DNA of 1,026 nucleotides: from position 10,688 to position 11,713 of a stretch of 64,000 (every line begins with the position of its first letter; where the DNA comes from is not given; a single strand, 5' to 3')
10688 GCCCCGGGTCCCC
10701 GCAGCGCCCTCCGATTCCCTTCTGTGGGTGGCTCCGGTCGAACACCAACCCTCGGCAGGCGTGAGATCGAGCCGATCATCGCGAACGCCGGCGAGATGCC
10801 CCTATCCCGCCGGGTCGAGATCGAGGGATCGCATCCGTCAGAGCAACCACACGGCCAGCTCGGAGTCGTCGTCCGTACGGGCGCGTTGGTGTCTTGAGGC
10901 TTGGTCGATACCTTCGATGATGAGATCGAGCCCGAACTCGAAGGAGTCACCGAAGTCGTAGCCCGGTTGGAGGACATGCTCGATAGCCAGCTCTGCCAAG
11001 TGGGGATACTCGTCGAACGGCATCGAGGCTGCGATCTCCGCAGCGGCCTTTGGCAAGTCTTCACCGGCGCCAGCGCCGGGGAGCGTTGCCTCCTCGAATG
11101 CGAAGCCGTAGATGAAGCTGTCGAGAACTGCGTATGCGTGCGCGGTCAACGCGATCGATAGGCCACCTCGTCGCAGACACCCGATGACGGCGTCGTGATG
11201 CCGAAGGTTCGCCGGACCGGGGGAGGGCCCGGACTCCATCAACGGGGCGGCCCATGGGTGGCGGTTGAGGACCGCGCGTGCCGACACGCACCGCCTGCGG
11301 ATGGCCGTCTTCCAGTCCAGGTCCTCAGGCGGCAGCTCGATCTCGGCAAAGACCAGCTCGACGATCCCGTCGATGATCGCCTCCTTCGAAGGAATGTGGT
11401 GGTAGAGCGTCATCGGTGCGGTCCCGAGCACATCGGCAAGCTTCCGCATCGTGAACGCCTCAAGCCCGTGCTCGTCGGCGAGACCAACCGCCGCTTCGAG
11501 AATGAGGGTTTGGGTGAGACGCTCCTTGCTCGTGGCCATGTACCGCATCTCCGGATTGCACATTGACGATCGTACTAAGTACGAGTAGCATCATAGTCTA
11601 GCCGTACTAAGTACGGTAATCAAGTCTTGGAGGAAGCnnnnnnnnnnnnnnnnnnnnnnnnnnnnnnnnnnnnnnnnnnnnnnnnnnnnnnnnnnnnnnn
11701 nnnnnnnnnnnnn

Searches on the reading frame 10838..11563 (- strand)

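Call 30: search_protein_families(library=pfam, proteins=[window:10838-11563:-], max_evalue=0.00001)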
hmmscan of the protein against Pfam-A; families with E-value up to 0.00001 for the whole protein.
window:10838-11563:- (241 aa): 2 families
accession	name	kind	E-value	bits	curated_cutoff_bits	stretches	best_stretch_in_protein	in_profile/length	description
PF02909.22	TetR_C_1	-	4.2e-23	82.2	21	1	80-220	5-143/146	Tetracyclin repressor-like, C-terminal domain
PF00440.29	TetR_N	-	6.5e-11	42.3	24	1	21-65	1-45/47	Bacterial regulatory proteins, tetR family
